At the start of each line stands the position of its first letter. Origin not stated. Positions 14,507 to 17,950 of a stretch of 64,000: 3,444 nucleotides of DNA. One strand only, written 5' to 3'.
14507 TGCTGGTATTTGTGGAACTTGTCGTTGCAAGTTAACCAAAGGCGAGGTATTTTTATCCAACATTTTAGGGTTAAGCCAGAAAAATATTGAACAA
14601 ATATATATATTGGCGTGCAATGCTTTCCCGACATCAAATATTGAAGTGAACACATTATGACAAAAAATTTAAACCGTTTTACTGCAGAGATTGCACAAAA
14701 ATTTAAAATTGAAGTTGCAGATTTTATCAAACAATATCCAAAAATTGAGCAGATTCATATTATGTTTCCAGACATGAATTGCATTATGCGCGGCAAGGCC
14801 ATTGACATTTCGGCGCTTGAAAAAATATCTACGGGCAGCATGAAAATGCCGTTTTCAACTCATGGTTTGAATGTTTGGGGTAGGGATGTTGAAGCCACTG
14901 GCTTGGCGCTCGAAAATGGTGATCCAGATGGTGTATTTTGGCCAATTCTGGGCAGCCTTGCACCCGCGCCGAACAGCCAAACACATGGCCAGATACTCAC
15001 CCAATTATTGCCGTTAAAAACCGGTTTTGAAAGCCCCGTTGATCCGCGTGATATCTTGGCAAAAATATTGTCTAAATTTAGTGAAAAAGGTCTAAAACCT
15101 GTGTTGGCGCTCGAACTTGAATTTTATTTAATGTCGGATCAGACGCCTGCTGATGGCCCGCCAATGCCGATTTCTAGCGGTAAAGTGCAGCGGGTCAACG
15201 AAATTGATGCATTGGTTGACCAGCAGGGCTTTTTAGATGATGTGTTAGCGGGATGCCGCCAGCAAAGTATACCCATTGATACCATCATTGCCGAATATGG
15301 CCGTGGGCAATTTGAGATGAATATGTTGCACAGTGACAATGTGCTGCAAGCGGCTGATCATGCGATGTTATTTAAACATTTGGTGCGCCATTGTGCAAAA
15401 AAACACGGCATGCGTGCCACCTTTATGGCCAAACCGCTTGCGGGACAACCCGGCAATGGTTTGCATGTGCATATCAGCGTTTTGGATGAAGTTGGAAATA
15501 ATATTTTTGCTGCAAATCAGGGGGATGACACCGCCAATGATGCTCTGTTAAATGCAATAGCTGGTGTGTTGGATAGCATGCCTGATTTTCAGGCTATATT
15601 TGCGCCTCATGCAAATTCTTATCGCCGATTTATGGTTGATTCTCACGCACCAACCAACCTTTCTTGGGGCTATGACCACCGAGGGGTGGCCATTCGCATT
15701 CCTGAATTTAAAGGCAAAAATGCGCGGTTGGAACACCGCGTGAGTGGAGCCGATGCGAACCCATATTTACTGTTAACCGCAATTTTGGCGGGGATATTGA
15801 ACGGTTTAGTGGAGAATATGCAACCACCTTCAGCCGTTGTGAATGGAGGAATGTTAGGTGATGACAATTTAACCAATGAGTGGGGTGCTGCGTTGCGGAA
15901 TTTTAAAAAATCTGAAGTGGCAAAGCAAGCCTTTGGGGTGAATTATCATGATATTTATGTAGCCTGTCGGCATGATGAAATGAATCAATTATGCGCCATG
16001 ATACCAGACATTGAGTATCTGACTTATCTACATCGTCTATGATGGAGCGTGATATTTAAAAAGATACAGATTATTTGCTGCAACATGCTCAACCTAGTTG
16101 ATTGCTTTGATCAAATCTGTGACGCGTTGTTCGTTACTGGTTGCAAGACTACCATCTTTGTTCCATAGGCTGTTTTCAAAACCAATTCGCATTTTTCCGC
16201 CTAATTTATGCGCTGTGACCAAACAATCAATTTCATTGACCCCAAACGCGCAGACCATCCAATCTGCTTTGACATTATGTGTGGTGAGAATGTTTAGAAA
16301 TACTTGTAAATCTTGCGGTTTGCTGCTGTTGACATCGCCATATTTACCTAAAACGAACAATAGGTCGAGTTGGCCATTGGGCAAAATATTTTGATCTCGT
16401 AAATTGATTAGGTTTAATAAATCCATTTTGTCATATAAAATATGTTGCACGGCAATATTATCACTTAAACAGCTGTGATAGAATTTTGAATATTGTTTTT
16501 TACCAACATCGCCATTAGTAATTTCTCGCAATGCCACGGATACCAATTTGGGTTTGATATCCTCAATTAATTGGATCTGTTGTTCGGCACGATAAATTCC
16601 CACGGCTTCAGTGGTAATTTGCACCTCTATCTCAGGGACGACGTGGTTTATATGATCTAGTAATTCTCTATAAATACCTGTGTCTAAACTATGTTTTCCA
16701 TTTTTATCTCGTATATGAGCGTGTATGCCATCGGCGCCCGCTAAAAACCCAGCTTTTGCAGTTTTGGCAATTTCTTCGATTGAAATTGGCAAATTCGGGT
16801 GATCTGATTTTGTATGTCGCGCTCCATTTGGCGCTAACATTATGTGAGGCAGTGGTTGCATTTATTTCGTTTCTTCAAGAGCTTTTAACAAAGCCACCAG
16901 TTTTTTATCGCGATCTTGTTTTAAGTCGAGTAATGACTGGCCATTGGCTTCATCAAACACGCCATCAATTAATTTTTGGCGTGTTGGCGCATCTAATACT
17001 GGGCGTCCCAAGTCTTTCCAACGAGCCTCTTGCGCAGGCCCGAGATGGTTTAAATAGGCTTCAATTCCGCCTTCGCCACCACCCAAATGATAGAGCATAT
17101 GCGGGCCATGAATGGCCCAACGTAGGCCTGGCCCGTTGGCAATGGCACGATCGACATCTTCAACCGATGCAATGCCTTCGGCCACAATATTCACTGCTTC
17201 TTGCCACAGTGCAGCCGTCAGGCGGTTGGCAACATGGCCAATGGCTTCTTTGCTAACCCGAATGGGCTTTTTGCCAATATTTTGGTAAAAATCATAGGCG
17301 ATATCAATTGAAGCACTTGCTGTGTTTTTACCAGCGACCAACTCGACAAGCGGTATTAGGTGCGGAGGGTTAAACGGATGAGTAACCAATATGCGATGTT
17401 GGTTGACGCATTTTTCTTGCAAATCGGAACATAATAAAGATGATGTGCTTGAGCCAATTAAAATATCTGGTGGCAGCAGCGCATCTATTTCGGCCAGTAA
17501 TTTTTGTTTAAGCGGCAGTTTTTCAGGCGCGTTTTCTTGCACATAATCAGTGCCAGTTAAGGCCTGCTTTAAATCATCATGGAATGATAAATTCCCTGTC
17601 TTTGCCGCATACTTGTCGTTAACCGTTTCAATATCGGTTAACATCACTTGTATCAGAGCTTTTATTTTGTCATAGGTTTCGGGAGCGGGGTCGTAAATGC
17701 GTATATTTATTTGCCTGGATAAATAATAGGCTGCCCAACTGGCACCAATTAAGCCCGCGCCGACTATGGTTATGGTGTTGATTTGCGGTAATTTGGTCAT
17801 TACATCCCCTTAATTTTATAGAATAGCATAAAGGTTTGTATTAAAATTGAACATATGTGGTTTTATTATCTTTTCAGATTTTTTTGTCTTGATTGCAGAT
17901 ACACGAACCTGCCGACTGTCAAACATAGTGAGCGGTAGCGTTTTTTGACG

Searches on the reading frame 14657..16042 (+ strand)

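Call 62: search_protein_families(library=pfam, max_evalue=0.00001, proteins=[window:14657-16042:+])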
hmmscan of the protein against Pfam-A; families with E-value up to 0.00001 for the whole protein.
window:14657-16042:+ (461 aa): 1 family
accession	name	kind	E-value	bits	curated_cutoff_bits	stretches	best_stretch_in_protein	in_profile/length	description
PF00120.29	Gln-synt_C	-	1.3e-87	294.5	24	1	128-457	2-344/344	Glutamine synthetase, catalytic domain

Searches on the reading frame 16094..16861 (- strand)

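Call 62: search_protein_families(library=pfam, max_evalue=0.00001, proteins=[window:16094-16861:-])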
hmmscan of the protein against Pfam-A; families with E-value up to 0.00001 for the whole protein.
window:16094-16861:- (255 aa): 1 family
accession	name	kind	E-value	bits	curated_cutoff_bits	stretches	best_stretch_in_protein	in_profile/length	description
PF05853.18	BKACE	-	4.7e-50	170.9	24.8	1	7-253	4-254/274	beta-keto acid cleavage enzyme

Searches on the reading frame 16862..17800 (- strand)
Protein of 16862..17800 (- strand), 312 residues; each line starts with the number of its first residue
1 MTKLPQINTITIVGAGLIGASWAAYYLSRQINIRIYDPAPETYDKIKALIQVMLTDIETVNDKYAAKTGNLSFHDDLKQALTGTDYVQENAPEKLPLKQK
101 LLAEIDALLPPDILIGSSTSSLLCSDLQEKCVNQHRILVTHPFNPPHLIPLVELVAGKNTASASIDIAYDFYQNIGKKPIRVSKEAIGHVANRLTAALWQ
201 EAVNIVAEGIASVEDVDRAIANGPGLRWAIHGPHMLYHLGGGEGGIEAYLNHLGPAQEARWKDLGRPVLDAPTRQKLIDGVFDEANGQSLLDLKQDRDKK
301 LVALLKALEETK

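Call 62: search_protein_families(library=pfam, max_evalue=0.00001, proteins=[window:16862-17800:-])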
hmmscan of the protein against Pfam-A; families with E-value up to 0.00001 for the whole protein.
window:16862-17800:- (312 aa): 2 families
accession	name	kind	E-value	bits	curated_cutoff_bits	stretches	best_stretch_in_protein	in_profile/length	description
PF02737.24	3HCDH_N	-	3.5e-44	151.3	22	1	9-185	1-179/180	3-hydroxyacyl-CoA dehydrogenase, NAD binding domain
PF00725.27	3HCDH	-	6.9e-13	49.4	22.1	1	188-259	1-71/97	3-hydroxyacyl-CoA dehydrogenase, C-terminal domain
